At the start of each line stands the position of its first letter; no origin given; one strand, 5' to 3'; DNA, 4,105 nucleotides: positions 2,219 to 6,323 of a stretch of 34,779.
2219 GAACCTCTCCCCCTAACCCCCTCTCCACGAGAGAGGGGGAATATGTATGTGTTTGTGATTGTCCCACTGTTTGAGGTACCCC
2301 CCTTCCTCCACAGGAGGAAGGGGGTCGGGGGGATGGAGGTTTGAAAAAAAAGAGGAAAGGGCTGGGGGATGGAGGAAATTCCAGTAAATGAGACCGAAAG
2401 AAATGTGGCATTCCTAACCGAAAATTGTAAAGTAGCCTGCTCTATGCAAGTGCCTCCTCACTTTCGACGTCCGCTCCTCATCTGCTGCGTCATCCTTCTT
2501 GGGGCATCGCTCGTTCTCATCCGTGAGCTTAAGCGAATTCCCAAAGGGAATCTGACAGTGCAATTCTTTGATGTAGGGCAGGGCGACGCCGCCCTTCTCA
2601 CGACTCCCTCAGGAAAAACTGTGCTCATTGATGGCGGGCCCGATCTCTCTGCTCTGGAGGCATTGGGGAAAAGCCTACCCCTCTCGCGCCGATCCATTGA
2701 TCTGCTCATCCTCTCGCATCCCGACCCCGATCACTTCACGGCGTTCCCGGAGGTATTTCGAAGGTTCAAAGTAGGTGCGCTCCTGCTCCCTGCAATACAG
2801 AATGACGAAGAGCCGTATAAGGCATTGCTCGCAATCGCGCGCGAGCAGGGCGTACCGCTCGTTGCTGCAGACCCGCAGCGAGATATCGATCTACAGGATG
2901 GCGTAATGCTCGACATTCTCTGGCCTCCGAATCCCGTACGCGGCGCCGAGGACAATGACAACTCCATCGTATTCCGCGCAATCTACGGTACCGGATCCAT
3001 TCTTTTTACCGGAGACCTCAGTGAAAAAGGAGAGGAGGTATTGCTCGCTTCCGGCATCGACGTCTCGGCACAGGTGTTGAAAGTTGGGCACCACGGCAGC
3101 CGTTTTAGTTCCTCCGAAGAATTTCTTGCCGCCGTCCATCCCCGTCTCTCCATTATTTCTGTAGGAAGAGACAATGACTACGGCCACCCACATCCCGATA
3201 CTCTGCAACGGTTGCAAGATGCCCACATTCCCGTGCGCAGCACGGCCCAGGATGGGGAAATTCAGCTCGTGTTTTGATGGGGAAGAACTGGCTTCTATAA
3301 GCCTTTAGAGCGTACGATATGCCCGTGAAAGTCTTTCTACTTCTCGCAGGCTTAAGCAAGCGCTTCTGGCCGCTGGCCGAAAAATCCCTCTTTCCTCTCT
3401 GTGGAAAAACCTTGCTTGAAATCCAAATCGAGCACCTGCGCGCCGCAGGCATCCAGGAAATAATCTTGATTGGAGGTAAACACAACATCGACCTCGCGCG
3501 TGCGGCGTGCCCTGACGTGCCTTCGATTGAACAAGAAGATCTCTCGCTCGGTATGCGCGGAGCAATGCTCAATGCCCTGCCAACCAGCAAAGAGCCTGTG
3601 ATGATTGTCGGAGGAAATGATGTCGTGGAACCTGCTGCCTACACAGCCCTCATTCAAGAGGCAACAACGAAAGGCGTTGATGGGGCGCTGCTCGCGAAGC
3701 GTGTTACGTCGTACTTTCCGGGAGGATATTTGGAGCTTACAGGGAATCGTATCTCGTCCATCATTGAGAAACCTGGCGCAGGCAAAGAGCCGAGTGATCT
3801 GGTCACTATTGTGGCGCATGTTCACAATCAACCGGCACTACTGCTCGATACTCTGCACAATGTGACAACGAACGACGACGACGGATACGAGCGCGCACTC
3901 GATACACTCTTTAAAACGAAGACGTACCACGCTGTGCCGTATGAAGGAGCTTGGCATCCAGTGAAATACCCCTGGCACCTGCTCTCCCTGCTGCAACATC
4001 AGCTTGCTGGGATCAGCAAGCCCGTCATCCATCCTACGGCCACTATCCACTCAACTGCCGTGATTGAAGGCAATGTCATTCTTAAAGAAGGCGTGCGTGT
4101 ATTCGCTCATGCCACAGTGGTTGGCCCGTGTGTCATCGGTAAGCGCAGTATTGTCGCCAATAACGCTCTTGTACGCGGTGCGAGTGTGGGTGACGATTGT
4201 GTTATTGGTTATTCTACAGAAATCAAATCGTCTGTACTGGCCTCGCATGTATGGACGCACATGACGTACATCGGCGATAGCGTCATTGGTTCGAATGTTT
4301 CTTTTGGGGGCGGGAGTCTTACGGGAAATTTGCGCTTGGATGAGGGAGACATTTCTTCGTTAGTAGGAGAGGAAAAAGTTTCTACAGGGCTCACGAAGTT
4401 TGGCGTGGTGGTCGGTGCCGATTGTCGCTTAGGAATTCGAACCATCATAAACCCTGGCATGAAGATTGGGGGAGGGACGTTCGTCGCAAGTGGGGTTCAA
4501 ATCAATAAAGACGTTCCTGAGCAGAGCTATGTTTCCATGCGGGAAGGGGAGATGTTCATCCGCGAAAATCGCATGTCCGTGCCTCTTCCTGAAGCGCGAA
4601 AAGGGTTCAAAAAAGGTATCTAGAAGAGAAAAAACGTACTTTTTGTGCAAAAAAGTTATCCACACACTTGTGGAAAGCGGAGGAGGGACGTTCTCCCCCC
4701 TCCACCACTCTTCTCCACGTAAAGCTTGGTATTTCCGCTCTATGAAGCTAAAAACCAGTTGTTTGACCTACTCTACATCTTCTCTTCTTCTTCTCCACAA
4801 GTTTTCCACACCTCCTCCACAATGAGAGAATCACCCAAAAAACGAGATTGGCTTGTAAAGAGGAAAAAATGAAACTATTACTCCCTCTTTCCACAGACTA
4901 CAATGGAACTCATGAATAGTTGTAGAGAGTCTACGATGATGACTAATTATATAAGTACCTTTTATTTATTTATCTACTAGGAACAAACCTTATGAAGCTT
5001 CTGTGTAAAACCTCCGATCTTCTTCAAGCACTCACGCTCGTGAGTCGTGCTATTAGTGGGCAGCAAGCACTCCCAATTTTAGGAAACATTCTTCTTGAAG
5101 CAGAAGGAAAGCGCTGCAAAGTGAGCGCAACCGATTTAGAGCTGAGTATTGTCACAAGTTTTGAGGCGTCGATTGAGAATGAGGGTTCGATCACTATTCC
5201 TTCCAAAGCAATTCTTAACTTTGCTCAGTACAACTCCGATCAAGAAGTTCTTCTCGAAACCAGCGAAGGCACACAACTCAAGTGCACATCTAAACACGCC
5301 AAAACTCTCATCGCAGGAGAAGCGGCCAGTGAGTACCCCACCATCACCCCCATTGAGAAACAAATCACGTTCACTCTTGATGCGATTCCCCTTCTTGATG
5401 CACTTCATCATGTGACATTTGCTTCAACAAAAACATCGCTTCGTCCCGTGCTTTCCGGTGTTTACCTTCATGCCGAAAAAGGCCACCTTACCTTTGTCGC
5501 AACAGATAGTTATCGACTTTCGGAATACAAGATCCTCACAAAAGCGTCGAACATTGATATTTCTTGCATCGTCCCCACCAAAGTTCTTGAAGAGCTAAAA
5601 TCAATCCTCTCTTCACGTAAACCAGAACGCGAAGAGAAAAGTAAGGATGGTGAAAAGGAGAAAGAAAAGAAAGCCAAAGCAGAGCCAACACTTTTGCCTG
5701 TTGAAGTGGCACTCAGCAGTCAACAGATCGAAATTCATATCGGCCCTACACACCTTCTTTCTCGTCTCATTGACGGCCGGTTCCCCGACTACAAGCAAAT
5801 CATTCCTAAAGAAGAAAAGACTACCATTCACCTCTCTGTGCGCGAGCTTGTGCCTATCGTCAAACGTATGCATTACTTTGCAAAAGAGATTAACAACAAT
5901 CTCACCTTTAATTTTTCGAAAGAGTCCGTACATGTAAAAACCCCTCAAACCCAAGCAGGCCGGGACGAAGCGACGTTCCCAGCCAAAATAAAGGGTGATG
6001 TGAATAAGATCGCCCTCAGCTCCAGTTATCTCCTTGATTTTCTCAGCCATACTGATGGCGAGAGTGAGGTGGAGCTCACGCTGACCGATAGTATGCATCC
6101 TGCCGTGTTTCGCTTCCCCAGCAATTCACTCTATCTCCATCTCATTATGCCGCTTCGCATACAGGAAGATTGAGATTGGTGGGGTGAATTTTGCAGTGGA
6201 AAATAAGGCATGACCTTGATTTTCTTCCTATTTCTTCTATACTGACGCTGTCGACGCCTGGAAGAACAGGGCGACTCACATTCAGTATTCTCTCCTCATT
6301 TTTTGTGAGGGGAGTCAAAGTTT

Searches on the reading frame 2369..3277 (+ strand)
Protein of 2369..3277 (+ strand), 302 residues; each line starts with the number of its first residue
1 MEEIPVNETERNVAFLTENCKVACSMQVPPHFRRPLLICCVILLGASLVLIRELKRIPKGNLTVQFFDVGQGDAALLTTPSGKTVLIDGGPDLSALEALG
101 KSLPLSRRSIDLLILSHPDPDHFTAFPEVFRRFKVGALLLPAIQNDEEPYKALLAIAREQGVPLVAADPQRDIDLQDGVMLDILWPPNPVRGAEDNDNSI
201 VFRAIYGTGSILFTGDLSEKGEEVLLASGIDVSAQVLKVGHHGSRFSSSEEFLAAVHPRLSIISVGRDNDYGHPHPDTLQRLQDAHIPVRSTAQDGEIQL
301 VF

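Call 8: search_protein_families(library=pfam, proteins=[window:2369-3277:+], max_evalue=0.001)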
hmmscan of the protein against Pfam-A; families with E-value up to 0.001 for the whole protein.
window:2369-3277:+ (302 aa): 2 families
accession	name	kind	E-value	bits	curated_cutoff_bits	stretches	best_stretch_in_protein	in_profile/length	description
PF00753.33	Lactamase_B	-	1.2e-15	58.4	22.7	1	68-266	2-195/196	Metallo-beta-lactamase superfamily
PF12706.13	Lactamase_B_2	-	5.7e-05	23.2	27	1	84-232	2-159/200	Beta-lactamase superfamily domain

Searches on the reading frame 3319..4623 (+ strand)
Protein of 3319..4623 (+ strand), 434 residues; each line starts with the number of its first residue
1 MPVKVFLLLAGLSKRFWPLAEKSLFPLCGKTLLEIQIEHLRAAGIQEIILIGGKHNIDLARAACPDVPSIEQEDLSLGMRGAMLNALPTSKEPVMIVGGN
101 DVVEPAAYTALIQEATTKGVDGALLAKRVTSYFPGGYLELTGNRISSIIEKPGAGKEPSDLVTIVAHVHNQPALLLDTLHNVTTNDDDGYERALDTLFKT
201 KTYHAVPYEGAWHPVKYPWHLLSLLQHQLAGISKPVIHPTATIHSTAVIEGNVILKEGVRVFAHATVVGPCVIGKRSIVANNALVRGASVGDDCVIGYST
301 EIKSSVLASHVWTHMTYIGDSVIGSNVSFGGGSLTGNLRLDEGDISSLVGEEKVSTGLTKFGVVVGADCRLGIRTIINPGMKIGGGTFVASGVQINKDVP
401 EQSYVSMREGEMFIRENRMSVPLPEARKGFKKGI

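Call 8: search_protein_families(library=pfam, proteins=[window:3319-4623:+], max_evalue=0.001)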
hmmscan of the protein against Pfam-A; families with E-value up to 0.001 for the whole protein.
window:3319-4623:+ (434 aa): 4 families
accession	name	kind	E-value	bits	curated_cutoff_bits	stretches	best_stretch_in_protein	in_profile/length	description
PF00132.30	Hexapep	-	4.3e-12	45.6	27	1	256-287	5-36/36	Bacterial transferase hexapeptide (six repeats)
PF12804.13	NTP_transf_3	-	3.6e-11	44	27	1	7-227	3-143/160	MobA-like NTP transferase domain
PF00483.29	NTP_transferase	-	7.5e-10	39.2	21.2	1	7-212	4-226/245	Nucleotidyl transferase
PF25084.1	LbH_EIF2B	-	1.7e-08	34.9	54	1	241-329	10-99/105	EIF2B subunit epsilon LbH domain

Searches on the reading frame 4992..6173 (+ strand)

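Call 8: search_protein_families(library=pfam, proteins=[window:4992-6173:+], max_evalue=0.001)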
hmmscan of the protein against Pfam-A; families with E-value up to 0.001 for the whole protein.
window:4992-6173:+ (393 aa): 3 families
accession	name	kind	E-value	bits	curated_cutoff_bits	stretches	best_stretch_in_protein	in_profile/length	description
PF02767.21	DNA_pol3_beta_2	-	4.7e-26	91.8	27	1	135-208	8-82/116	DNA polymerase III beta subunit, central domain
PF00712.24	DNA_pol3_beta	-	1.2e-25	90.4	24.4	2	1-118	1-119/120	DNA polymerase III beta subunit, N-terminal domain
PF02768.20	DNA_pol3_beta_3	-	1.5e-17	64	27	1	268-389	1-121/121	DNA polymerase III beta subunit, C-terminal domain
